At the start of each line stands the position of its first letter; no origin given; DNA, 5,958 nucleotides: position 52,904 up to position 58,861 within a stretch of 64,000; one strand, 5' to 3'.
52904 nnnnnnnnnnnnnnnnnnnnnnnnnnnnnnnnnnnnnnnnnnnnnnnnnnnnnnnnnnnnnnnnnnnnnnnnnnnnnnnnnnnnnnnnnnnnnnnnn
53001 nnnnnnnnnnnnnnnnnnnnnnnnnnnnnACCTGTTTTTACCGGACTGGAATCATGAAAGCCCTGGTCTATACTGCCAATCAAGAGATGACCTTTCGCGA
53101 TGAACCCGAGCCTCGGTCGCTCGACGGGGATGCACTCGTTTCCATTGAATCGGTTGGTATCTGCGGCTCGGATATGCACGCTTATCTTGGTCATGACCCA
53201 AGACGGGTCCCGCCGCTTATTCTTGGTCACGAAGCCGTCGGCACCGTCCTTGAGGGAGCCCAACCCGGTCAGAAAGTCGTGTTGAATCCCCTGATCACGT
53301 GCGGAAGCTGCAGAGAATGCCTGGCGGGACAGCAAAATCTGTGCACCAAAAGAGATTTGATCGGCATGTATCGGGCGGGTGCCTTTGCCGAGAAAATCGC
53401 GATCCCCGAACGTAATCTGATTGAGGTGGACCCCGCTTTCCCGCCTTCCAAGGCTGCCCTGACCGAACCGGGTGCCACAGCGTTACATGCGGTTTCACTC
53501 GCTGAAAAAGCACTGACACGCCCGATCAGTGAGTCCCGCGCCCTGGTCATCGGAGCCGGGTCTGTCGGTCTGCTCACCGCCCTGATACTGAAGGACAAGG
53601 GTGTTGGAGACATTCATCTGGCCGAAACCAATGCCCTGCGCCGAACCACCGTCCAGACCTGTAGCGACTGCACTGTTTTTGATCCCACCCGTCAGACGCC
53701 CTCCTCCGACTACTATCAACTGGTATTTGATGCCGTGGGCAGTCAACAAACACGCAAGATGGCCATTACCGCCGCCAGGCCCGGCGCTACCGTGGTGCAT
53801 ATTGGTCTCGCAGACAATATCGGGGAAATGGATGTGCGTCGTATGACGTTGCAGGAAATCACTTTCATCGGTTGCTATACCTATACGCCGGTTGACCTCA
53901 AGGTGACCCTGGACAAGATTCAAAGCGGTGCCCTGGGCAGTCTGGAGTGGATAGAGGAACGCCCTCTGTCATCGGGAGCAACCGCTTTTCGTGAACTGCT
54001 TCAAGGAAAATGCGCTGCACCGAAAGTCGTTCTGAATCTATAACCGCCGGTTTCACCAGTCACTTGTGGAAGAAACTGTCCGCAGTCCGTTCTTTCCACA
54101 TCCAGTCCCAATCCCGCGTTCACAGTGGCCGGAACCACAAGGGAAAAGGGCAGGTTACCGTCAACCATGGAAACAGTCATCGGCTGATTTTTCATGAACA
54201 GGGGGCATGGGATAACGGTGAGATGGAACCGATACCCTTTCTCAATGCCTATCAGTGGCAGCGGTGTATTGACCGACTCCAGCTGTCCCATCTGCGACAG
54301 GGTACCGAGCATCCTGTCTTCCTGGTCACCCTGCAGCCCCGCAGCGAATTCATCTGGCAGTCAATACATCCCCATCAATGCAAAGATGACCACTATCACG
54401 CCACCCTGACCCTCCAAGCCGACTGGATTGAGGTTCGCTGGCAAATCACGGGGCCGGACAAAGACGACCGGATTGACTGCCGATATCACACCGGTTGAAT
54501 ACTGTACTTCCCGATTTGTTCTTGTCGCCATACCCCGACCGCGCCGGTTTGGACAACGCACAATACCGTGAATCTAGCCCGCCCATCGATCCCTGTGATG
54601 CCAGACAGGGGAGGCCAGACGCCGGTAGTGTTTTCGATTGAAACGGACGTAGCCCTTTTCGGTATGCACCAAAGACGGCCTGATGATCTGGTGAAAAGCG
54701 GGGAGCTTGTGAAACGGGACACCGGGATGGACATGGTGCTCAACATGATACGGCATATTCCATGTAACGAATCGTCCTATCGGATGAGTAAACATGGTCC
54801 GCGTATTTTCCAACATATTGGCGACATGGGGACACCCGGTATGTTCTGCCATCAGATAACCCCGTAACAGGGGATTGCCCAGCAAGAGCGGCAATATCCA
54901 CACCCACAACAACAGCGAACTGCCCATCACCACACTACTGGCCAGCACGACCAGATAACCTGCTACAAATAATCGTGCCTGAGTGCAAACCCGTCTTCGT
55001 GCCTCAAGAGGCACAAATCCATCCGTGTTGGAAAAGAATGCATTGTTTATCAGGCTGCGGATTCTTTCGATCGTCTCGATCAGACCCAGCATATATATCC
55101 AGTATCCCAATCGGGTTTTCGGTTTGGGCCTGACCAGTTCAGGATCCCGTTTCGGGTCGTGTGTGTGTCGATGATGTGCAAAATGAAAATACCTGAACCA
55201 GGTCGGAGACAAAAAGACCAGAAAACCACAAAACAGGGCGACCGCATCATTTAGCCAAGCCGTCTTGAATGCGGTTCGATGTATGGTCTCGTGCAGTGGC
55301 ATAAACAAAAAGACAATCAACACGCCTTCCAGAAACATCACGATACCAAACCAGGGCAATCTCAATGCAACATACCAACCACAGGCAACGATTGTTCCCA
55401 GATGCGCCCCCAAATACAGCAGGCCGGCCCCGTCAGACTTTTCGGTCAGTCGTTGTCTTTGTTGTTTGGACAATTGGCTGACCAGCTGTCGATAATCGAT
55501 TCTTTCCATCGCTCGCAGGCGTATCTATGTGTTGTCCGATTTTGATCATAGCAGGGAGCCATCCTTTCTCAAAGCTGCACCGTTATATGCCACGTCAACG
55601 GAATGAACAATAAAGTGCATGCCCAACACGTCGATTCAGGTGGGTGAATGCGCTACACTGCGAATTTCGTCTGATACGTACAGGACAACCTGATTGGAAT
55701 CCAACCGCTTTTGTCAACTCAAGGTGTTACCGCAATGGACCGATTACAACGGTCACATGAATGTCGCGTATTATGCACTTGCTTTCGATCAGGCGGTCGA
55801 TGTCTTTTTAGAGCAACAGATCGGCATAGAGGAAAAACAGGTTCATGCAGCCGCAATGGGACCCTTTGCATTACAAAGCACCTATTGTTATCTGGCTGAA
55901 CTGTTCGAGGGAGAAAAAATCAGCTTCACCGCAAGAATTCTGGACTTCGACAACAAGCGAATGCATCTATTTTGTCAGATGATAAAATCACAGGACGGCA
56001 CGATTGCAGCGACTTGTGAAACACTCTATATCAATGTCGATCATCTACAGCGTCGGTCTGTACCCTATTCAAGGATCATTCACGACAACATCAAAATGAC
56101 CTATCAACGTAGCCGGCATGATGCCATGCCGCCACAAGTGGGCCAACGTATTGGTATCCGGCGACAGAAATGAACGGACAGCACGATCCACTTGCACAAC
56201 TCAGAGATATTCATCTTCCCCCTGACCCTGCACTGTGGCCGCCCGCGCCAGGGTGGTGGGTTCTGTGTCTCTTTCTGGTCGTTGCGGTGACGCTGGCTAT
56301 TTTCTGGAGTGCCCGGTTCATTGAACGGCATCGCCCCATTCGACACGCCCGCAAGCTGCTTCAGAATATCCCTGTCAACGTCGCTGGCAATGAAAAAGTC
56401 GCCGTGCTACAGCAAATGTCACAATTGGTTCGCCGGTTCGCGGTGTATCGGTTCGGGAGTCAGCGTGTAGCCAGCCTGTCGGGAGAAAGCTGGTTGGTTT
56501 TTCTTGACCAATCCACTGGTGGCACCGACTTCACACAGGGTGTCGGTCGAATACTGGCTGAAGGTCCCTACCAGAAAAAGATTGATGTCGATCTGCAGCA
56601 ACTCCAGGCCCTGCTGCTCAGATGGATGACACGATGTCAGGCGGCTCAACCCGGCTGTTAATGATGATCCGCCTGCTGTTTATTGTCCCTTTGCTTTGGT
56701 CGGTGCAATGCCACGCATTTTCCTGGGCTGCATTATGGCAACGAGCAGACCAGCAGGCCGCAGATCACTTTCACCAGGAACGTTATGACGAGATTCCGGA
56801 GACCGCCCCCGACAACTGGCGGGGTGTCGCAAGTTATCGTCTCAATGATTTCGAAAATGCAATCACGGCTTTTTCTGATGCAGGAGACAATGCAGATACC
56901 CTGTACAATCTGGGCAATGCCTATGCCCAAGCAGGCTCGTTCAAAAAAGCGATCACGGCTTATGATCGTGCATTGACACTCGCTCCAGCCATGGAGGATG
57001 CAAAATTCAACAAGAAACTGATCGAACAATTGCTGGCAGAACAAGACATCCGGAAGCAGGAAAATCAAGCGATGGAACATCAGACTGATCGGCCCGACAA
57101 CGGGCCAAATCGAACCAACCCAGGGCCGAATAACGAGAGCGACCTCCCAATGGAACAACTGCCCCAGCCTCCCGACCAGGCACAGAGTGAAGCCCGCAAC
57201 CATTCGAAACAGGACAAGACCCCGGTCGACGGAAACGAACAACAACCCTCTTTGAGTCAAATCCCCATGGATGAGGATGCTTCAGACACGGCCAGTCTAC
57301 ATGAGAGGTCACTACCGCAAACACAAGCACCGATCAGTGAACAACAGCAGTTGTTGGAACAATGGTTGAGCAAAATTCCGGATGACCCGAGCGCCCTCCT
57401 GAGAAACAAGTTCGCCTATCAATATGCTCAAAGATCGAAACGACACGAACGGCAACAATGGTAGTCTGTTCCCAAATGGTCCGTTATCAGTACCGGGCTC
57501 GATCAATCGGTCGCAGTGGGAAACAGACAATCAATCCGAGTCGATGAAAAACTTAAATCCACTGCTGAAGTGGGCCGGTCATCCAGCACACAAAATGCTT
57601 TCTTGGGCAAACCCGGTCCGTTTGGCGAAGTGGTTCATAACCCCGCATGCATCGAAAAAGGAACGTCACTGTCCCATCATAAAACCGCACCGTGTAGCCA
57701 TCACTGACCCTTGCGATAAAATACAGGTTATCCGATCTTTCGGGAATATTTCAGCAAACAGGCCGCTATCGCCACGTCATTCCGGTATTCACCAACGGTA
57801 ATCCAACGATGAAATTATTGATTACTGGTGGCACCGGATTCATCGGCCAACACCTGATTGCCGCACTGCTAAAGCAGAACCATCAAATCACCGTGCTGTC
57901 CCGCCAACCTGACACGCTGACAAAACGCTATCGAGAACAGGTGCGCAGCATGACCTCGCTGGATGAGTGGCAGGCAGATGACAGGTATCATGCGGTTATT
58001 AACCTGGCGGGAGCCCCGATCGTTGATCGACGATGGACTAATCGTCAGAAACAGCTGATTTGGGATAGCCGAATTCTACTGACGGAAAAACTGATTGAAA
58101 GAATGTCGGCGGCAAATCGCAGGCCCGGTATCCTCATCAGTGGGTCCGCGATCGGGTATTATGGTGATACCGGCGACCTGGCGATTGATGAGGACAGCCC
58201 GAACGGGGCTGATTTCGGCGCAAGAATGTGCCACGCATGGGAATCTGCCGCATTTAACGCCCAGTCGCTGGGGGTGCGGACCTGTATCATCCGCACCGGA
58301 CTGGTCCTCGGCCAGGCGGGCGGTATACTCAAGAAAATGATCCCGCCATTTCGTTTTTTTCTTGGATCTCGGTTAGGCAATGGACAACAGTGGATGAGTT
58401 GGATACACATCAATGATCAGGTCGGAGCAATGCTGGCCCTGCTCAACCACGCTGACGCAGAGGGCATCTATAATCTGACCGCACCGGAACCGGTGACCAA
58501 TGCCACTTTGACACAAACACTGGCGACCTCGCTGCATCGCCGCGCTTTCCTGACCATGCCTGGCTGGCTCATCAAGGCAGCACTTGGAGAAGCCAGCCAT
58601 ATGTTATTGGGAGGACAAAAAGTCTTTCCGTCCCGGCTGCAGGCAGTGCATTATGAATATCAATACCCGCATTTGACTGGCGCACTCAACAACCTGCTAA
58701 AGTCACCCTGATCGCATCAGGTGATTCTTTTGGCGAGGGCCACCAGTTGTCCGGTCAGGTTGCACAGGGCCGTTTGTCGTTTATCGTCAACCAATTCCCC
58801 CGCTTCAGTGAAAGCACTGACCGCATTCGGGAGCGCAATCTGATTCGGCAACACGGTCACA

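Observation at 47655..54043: Complete DHPS (hpsKLM-NOP) sulfonate catabolism cluster with no adjacent regulator or desulfonation genes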

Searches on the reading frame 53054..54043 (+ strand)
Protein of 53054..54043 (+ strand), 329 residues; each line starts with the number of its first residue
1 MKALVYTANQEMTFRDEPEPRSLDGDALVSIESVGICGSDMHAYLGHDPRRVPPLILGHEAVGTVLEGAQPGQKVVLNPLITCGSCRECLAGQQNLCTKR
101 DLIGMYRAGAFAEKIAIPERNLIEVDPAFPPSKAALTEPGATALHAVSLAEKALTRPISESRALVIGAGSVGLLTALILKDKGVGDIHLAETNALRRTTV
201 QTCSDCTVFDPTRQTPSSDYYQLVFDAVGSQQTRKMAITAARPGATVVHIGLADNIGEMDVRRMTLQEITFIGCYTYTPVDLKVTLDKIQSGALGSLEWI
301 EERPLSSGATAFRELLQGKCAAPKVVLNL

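Call 3: search_protein_families(library=pfam, proteins=[window:53054-54043:+])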
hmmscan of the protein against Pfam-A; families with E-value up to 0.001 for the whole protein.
window:53054-54043:+ (329 aa): 3 families
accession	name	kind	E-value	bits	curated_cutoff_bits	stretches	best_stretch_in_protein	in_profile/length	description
PF08240.17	ADH_N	-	2.3e-23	82.8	23.5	1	24-125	2-102/104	Alcohol dehydrogenase GroES-like domain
PF00107.32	ADH_zinc_N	-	2.1e-09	37.9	31.8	1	171-289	2-127/129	Zinc-binding dehydrogenase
PF16912.11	Glu_dehyd_C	-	7.3e-06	26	34.9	1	134-262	4-140/211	Glucose dehydrogenase C-terminus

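Call 4: search_protein_families(library=ncbifam, proteins=[window:53054-54043:+])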
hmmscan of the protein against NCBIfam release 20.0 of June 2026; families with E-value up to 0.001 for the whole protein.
window:53054-54043:+ (329 aa): 23 families
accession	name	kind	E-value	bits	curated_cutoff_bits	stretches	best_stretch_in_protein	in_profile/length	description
NF003808.0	PRK05396.1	equivalog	8e-36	123.6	380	1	1-276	1-288/341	L-threonine 3-dehydrogenase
NF007489.0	PRK10083.1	equivalog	1.2e-34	119.8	376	1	1-273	1-281/339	Zn-dependent oxidoreductase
NF041097.1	keto_inos_dh_IolM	equivalog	1.3e-30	106.3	450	1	9-272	37-332/389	scyllo-inosose 3-dehydrogenase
NF007375.0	PRK09880.1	equivalog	1.7e-30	106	469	1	24-314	27-322/344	L-idonate 5-dehydrogenase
TIGR00692.1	tdh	equivalog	7e-29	100.9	458.35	1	14-205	13-207/340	L-threonine 3-dehydrogenase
NF007642.0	PRK10309.1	equivalog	3.5e-28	98.8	550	1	1-255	1-264/347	galactitol-1-phosphate 5-dehydrogenase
NF010344.0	PRK13771.1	subfamily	2.8e-26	92.3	349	1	1-294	1-300/334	putative alcohol dehydrogenase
NF041172.1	AcrlCoa_red_Thmprot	equivalog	9.7e-23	80.6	500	1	1-292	1-299/334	acryloyl-CoA reductase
TIGR03366.1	HpnZ_proposed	hypoth_equivalog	3.2e-22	79.1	328.1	1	23-287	4-291/315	putative phosphonate catabolism associated alcohol dehydrogenase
NF006940.0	PRK09422.1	equivalog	1.6e-20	73.4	344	1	1-326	1-333/338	alcohol dehydrogenase AdhP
TIGR03201.1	dearomat_had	equivalog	2.5e-20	72.9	338.65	1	24-180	23-187/349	6-hydroxycyclohex-1-ene-1-carbonyl-CoA dehydrogenase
TIGR01202.1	bchC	equivalog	5.6e-19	68.4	291.25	1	11-307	12-288/308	chlorophyll synthesis pathway protein BchC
TIGR03989.1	Rxyl_3153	subfamily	5.7e-17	62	440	1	19-98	21-106/370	NDMA-dependent alcohol dehydrogenase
TIGR03451.1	mycoS_dep_FDH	equivalog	4.5e-15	55.3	512.9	1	23-261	25-286/358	S-(hydroxymethyl)mycothiol dehydrogenase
NF047908.1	AldhRedAhr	equivalog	8.5e-14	51.2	470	1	25-327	29-333/335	NADPH-dependent aldehyde reductase Ahr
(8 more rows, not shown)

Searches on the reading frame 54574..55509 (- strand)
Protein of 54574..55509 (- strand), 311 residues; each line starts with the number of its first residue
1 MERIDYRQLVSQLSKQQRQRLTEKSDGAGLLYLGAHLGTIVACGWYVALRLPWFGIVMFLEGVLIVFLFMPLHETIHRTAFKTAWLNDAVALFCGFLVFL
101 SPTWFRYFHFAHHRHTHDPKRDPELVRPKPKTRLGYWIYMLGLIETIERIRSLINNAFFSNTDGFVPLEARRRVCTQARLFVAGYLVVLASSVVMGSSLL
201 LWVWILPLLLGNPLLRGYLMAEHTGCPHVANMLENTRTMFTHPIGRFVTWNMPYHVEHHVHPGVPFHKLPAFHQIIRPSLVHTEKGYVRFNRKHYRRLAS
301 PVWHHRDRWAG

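Call 7: search_protein_families(library=pfam, proteins=[window:54574-55509:-])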
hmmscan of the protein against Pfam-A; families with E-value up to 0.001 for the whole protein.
window:54574-55509:- (311 aa): 1 family
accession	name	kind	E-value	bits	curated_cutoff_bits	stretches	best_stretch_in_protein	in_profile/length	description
PF00487.30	FA_desaturase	-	1.1e-38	133.9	29.7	1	54-283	4-245/253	Fatty acid desaturase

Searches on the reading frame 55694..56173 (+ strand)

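Call 7: search_protein_families(library=pfam, proteins=[window:55694-56173:+])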
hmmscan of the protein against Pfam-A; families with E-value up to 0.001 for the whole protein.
window:55694-56173:+ (159 aa): 1 family
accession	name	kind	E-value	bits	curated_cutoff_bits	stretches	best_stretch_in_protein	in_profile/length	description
PF13279.12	4HBT_2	-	6.6e-28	98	25.5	1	11-125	1-114/122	Thioesterase-like superfamily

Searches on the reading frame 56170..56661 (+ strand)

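Call 7: search_protein_families(library=pfam, proteins=[window:56170-56661:+])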
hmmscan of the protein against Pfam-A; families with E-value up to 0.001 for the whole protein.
window:56170-56661:+ (163 aa): 1 family
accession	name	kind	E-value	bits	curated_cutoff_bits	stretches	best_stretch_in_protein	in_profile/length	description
PF14316.11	DUF4381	-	1.7e-38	132.7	27.2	1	9-154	1-144/145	Domain of unknown function (DUF4381)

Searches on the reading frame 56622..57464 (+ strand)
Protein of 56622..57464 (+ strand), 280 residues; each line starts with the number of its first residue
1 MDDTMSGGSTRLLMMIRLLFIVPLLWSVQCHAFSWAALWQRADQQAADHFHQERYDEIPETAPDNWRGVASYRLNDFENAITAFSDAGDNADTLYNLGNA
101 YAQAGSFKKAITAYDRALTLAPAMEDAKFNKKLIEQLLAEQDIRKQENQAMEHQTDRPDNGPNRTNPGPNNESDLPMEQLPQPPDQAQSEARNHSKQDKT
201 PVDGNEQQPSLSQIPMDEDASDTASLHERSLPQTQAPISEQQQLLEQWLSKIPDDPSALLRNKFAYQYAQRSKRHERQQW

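Call 7: search_protein_families(library=pfam, proteins=[window:56622-57464:+])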
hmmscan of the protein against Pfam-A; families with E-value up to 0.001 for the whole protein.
window:56622-57464:+ (280 aa): 10 families
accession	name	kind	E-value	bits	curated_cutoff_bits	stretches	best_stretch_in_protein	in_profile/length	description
PF00515.34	TPR_1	-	6.2e-13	48.4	27.8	1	91-122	1-32/34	Tetratricopeptide repeat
PF07719.23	TPR_2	-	7.8e-12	44.8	27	1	91-122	1-32/34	Tetratricopeptide repeat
PF13181.12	TPR_8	-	2.1e-08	34.1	25.7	1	91-123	1-33/34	Tetratricopeptide repeat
PF13428.12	TPR_14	-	1.2e-07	32.1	23.5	1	92-127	2-37/44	Tetratricopeptide repeat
PF13432.12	TPR_16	-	1.8e-07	31.9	32.7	1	72-123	8-63/65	Tetratricopeptide repeat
PF13414.12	TPR_11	-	9.5e-07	28.9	26.8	1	98-127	1-30/42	TPR repeat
PF13176.12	TPR_7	-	1.3e-05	25.3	27.9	1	93-127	1-35/36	Tetratricopeptide repeat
PF13424.12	TPR_12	-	1.7e-05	25.3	30.1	1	78-122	27-76/77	Tetratricopeptide repeat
PF13174.12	TPR_6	-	0.00012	23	26.3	0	92-122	1-31/33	Tetratricopeptide repeat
PF13371.12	TPR_9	-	0.00098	19.5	35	0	91-131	29-69/73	Tetratricopeptide repeat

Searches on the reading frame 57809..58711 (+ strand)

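Call 7: search_protein_families(library=pfam, proteins=[window:57809-58711:+])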
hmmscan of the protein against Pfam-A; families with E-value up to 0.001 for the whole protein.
window:57809-58711:+ (300 aa): 8 families
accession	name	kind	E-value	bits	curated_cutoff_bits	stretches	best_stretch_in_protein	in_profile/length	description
PF01370.27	Epimerase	-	3.3e-27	95.9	20.9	1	4-223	2-239/240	NAD dependent epimerase/dehydratase family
PF08338.16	DUF1731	-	9.2e-15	54.5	27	1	250-296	1-47/47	Domain of unknown function (DUF1731)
PF16363.11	GDP_Man_Dehyd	-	6.6e-13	49.2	27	1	4-131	1-146/332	GDP-mannose 4,6 dehydratase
PF07993.18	NAD_binding_4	-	9.9e-08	31.9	20.1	1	5-63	1-66/258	Male sterility protein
PF13460.12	NAD_binding_10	-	9.6e-07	29.3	27.2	1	7-116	1-102/184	NAD(P)H-binding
PF04321.23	RmlD_sub_bind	-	2.7e-06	27.1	27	1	1-82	1-74/287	RmlD substrate binding domain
PF01073.25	3Beta_HSD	-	0.00041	19.9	22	1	4-31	1-30/280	3-beta hydroxysteroid dehydrogenase/isomerase family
PF05368.20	NmrA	-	0.00083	19.5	27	0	2-34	4-37/298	NmrA-like family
